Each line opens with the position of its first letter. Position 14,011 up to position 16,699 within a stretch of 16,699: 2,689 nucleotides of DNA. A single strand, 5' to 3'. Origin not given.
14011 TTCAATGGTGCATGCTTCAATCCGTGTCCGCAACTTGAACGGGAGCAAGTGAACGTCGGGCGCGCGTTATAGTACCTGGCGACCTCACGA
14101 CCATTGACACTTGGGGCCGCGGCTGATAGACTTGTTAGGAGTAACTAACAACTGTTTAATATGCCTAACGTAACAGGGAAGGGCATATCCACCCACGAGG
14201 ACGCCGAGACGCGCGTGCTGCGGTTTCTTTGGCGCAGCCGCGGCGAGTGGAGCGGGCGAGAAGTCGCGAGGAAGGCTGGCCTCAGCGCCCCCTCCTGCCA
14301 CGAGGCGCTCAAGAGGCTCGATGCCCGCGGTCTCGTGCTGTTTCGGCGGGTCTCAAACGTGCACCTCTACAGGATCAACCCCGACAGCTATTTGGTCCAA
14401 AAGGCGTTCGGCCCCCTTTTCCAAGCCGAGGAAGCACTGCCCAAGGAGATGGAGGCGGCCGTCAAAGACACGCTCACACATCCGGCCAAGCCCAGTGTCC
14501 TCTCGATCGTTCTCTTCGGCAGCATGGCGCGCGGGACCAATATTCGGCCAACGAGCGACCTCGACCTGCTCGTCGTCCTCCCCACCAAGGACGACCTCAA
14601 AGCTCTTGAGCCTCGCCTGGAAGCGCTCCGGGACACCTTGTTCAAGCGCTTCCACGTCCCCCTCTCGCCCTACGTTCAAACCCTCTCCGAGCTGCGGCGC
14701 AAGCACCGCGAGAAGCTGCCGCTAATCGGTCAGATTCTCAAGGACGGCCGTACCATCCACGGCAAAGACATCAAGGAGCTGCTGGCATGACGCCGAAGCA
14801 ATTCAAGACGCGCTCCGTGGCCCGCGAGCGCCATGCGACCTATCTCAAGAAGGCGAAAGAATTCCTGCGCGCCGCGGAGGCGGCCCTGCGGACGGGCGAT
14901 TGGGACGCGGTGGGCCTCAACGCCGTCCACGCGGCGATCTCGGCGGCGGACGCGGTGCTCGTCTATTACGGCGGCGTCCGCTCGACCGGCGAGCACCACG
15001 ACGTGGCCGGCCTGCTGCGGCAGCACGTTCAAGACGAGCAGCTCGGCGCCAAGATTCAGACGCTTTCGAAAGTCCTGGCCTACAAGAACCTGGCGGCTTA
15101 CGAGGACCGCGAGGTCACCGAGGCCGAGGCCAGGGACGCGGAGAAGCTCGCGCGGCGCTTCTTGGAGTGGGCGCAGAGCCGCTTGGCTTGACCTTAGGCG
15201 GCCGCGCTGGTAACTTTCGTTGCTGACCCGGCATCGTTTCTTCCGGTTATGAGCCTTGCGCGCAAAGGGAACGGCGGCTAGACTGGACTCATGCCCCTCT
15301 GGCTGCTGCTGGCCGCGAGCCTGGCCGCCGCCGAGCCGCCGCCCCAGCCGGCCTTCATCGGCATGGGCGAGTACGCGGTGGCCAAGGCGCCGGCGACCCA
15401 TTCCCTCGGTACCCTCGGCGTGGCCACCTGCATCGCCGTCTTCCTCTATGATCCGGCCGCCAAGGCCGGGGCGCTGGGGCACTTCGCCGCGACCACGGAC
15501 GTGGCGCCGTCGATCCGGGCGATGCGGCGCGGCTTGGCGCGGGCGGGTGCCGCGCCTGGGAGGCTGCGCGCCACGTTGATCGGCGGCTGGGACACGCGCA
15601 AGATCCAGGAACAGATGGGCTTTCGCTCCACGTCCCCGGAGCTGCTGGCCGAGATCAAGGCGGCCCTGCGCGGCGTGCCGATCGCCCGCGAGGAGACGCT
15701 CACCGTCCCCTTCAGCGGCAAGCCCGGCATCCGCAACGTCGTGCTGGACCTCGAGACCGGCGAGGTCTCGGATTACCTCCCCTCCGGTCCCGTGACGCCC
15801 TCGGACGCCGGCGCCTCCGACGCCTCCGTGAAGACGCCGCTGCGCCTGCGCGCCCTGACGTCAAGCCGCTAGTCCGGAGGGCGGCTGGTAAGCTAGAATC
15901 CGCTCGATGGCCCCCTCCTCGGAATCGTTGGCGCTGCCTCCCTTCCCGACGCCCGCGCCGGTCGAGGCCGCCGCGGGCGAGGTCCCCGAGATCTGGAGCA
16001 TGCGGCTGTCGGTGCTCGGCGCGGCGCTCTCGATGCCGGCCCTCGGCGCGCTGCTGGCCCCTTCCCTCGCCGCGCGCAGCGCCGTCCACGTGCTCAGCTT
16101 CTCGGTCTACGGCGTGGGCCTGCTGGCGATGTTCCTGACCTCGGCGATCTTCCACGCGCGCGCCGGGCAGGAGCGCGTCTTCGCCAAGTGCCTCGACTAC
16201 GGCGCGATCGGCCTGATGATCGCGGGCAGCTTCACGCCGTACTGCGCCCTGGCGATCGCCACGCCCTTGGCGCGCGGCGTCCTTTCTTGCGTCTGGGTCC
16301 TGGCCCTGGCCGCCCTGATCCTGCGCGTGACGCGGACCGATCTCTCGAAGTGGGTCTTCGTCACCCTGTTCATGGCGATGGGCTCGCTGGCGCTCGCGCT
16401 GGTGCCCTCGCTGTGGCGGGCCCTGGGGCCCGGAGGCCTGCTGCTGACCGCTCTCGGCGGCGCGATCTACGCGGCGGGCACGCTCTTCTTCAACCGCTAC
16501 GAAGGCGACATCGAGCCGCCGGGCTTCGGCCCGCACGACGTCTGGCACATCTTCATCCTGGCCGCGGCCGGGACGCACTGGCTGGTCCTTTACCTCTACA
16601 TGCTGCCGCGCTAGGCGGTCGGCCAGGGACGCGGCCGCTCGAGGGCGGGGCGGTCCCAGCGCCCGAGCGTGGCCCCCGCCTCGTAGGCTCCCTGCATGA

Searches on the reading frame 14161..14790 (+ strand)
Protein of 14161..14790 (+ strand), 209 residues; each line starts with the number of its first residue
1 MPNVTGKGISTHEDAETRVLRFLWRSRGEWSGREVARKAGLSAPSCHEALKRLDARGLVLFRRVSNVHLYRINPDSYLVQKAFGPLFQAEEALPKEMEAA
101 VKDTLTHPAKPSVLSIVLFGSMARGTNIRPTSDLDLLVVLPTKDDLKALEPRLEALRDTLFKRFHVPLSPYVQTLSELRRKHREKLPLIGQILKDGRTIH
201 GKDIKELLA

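Call 8: search_protein_families(library=pfam, proteins=[window:14161-14790:+], max_evalue=0.01)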
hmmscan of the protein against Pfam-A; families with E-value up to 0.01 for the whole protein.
window:14161-14790:+ (209 aa): 8 families
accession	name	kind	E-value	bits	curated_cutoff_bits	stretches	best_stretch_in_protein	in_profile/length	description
PF01909.29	NTP_transf_2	-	5.6e-08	33.5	21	1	111-146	13-46/93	Nucleotidyltransferase domain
PF18765.7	Polbeta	-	6.1e-07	30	26.9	1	110-203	10-91/93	Polymerase beta, Nucleotidyltransferase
PF12802.13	MarR_2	-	2.5e-05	24.8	27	1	15-59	6-50/61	MarR family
PF09339.16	HTH_IclR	-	5.7e-05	23.3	22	1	18-59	7-48/52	IclR helix-turn-helix domain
PF01978.25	TrmB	-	9.6e-05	22.6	25.6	1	15-72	9-64/68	Sugar-specific transcriptional regulator TrmB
PF13412.12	HTH_24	-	0.00024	21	21.9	1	31-59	19-47/48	Winged helix-turn-helix DNA-binding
PF18144.7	SMODS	-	0.0041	17.8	26.5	1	110-142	43-75/164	Second Messenger Oligonucleotide or Dinucleotide Synthetase domain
PF10620.15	MdcG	-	0.0096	16.3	26.5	0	117-159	37-79/121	Phosphoribosyl-dephospho-CoA transferase MdcG C-terminal domain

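Call 63: search_protein_families(library=padloc, proteins=[window:14161-14787:+], max_evalue=0.01)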
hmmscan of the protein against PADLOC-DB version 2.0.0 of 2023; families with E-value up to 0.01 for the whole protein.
window:14161-14787:+ (209 aa): 27 families (the best 25 are shown)
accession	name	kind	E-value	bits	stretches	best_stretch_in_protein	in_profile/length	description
PDLC04368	PDC-M05A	-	1.6e-13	48.9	1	15-195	14-183/201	-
PDLC04903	PDC-S09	-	1.6e-09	36.1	1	99-198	12-107/108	-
PDLC00776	Cyclase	-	6.6e-08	30.3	1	91-165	23-94/287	oligonucleotide-cyclase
PDLC04369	PDC-M05A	-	1.4e-07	29.4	1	18-192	17-176/201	-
PDLC04370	PDC-M05A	-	2.6e-07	28.7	1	14-139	15-136/194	-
PDLC00823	Cyclase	-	3.3e-07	28.2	1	98-164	30-95/285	oligonucleotide-cyclase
PDLC04902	PDC-S09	-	4.6e-07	28.1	1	110-147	18-54/97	-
PDLC04904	PDC-S09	-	1.7e-06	26.2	1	106-160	18-71/104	-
PDLC00803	Cyclase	-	2.6e-06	25.3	1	96-164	27-94/253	oligonucleotide-cyclase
PDLC04907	PDC-S09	-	4.2e-06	24.9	1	96-184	9-98/114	-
PDLC04372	PDC-M05A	-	9.2e-06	24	1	41-196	10-153/167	-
PDLC04906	PDC-S09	-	1.8e-05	23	1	112-144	23-54/98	-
PDLC00786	Cyclase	-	5.1e-05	20.8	1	117-143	50-76/293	oligonucleotide-cyclase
PDLC00814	Cyclase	-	0.00016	19.1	1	116-143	51-78/295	oligonucleotide-cyclase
PDLC00796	Cyclase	-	0.00046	17.6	1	117-143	48-74/432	oligonucleotide-cyclase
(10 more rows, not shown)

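Call 64: search_protein_families(library=ncbifam, proteins=[window:14161-14787:+], max_evalue=0.01)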
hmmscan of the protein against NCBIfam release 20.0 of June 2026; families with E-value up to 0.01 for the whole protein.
window:14161-14787:+ (209 aa): 14 families
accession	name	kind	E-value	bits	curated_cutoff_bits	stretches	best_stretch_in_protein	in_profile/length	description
NF047752.1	MntA_antitoxin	equivalog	1.3e-06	28.3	60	1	110-156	4-49/106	type VII toxin-antitoxin system MntA family adenylyltransferase antitoxin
TIGR03671.1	cca_archaeal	equivalog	5.6e-06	25.4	281.3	1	95-163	20-90/410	CCA tRNA nucleotidyltransferase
NF041117.1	CBASS_cyclase_b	equivalog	7.5e-05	22.4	200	1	95-162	19-87/275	CBASS oligonucleotide cyclase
NF033788.1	HTH_metalloreg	subfamily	8.5e-05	22.3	55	1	18-75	15-71/77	metalloregulator ArsR/SmtB family transcription factor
NF010309.0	PRK13746.1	subfamily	0.0012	18.3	193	1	100-145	15-59/263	aminoglycoside adenylyltransferase family protein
NF045972.1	ANT_3pp_I_Serra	equivalog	0.0018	18.1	500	1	99-143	13-56/261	ANT(3'')-I family aminoglycoside adenylyltransferase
TIGR04472.1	reg_rSAM_mob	hypoth_equivalog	0.0031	17.5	240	1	6-60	23-76/141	radical SAM mobile pair system MarR family transcriptional regulator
NF001366.0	PRK00275.1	equivalog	0.0036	15.3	1299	1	114-203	79-164/895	[protein-PII] uridylyltransferase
TIGR01693.1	UTase_glnD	equivalog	0.0044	15.3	519.4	1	112-202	42-128/850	[protein-PII] uridylyltransferase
NF051895.1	anti_phage_HalB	equivalog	0.0045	16.6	190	1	116-144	2-29/211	anti-phage Hailong system nucleotidyltransferase HalB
NF012212.1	ANT_9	subfamily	0.0047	16.2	340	1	100-141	8-48/249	aminoglycoside nucleotidyltransferase ANT(9)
NF007001.0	PRK09464.1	equivalog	0.0063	16.2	330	0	32-63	37-68/254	pyruvate dehydrogenase complex transcriptional repressor PdhR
NF002837.0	PRK03059.1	equivalog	0.0069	14.5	1010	1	97-161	46-108/857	[protein-PII] uridylyltransferase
NF041116.1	CBASS_cyclase_a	equivalog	0.0076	15.4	200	1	96-162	28-99/317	CBASS oligonucleotide cyclase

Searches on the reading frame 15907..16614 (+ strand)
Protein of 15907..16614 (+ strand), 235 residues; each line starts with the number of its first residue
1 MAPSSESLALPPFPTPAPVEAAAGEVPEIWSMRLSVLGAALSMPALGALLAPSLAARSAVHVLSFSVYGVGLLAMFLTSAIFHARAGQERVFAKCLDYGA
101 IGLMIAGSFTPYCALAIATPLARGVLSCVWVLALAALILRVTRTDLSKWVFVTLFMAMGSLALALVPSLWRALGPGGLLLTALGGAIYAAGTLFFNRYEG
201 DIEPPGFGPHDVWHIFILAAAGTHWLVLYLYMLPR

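Call 9: search_protein_families(library=pfam, proteins=[window:15907-16614:+], max_evalue=0.01)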
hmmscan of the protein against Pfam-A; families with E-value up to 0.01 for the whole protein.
window:15907-16614:+ (235 aa): 2 families
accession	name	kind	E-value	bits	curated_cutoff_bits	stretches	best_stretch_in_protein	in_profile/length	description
PF03006.26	HlyIII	-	8.2e-29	101.3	26.2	1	37-225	15-224/224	Haemolysin-III related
PF04080.19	Per1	-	0.0036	17.5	25.3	1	27-165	50-188/257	Per1-like family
